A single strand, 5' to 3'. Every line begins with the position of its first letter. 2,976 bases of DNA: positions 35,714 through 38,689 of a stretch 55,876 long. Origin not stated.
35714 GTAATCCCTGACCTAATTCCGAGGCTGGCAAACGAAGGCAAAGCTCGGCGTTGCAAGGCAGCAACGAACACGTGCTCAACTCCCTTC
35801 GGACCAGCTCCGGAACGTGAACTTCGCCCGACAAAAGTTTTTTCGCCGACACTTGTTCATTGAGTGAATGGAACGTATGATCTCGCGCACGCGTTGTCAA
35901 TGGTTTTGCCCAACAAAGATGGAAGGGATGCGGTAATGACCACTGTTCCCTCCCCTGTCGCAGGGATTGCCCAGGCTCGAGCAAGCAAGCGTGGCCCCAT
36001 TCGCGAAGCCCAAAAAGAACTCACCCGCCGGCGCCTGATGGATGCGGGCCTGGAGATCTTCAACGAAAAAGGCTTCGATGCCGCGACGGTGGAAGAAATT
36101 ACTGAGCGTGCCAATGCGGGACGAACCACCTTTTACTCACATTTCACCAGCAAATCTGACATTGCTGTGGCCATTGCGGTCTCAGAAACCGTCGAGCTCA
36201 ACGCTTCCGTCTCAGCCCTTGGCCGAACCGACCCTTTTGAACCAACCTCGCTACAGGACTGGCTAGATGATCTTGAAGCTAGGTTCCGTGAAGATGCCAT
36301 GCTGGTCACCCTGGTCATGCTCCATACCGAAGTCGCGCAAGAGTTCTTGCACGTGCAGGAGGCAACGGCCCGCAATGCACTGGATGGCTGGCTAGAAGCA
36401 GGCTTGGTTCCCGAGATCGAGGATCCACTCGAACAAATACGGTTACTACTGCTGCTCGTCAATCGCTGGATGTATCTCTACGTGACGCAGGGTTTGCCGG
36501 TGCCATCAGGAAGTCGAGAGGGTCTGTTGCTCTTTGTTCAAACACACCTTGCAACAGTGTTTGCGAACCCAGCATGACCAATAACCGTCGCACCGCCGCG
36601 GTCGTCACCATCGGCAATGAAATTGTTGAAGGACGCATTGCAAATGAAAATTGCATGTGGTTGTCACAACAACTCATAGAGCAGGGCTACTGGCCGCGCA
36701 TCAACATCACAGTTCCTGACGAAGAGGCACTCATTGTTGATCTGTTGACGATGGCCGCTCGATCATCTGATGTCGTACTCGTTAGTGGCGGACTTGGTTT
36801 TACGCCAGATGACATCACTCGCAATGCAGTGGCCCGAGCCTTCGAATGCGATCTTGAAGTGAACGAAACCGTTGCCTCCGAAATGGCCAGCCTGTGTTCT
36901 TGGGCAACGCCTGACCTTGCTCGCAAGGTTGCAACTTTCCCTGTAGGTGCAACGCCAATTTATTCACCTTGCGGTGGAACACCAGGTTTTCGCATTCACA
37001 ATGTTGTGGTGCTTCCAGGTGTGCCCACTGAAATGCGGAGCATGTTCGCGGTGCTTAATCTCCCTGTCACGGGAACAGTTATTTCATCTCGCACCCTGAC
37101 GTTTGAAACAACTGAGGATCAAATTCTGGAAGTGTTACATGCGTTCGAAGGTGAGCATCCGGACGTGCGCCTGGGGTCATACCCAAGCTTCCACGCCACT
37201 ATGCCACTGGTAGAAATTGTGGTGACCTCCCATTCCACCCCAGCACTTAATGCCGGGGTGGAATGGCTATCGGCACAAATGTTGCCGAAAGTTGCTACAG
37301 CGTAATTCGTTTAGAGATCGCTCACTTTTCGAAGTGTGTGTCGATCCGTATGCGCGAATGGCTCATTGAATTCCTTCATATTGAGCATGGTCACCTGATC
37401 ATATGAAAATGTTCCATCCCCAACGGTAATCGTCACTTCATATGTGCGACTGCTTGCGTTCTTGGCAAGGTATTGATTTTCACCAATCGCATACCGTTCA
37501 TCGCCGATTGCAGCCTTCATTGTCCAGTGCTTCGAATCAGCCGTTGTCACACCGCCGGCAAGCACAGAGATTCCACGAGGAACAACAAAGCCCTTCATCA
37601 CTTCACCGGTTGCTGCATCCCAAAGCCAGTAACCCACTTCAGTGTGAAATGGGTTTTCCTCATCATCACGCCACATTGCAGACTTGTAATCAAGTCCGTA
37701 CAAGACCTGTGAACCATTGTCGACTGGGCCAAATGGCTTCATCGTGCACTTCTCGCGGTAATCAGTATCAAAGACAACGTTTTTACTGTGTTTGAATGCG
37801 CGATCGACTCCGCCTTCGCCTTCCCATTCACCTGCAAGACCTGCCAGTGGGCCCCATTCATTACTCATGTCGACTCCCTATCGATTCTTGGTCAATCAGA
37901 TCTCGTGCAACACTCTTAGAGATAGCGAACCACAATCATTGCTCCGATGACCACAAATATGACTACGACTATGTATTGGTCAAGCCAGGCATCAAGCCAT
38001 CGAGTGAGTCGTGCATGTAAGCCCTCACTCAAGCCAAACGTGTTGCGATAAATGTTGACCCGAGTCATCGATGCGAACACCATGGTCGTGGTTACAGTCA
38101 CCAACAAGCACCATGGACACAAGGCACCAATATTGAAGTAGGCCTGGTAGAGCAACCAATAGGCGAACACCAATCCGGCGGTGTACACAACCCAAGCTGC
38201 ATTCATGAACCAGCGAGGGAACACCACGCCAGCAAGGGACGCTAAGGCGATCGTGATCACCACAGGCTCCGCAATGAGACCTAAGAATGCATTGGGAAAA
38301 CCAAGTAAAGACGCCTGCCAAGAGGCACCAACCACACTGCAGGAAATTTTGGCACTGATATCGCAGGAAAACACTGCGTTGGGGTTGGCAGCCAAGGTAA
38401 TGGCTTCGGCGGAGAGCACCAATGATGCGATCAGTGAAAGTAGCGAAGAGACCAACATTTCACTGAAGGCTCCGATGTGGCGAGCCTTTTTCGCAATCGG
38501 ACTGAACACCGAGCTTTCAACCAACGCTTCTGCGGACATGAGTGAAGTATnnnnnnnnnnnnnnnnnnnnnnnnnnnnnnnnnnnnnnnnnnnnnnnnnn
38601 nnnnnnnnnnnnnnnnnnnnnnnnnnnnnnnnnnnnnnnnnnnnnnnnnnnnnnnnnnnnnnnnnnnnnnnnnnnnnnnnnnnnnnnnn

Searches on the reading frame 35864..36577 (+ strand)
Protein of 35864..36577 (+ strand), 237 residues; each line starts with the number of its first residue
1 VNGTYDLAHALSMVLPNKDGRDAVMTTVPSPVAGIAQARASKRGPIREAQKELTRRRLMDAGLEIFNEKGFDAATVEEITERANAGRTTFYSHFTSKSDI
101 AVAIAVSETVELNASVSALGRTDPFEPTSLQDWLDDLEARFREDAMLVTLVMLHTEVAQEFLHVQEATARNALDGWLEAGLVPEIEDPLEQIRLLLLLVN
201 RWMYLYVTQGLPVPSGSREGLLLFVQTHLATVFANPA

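Call 10: search_protein_families(library=pfam, proteins=[window:35864-36577:+])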
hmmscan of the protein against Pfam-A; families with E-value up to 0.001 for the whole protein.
window:35864-36577:+ (237 aa): 1 family
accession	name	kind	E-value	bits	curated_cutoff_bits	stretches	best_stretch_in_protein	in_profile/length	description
PF00440.29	TetR_N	-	4.9e-14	52.3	24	1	58-104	1-47/47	Bacterial regulatory proteins, tetR family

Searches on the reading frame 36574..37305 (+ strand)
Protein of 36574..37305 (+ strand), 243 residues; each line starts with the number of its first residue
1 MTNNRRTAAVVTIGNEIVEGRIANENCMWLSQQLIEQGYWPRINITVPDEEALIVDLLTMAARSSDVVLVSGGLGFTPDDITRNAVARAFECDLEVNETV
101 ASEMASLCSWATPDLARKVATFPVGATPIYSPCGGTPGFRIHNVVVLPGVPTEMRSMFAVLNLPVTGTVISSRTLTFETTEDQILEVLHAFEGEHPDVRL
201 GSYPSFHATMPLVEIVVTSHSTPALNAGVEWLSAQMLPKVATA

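Call 10: search_protein_families(library=pfam, proteins=[window:36574-37305:+])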
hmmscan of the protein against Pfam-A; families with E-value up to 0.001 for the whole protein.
window:36574-37305:+ (243 aa): 2 families
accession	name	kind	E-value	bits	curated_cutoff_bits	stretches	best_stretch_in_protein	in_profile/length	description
PF00994.29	MoCF_biosynth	-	8.9e-29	100.5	26.6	1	9-165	1-141/144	Probable molybdopterin binding domain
PF24102.1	FLAD1_M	-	1e-11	44.9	27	1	171-239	3-72/78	FAD synthase, middle domain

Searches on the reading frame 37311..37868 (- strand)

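Call 10: search_protein_families(library=pfam, proteins=[window:37311-37868:-])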
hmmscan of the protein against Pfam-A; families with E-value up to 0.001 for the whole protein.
window:37311-37868:- (185 aa): 1 family
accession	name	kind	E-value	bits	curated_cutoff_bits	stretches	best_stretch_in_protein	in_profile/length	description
PF08768.17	THAP4_heme-bd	-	1.5e-20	74.3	25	1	6-181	3-151/151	THAP4-like, heme-binding beta-barrel domain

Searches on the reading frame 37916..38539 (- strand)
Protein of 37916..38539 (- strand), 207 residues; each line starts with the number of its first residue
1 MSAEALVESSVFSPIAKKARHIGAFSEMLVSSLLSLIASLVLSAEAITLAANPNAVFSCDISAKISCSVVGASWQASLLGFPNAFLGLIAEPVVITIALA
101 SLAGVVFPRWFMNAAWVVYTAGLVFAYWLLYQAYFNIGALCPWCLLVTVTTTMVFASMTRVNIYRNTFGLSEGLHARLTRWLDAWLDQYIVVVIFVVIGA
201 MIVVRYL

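Call 10: search_protein_families(library=pfam, proteins=[window:37916-38539:-])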
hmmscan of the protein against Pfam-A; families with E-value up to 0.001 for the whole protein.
window:37916-38539:- (207 aa): 1 family
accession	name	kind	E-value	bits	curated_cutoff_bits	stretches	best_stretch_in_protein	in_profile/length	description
PF07884.19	VKOR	-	2.8e-32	112.1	27.5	1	28-157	3-132/134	Vitamin K epoxide reductase family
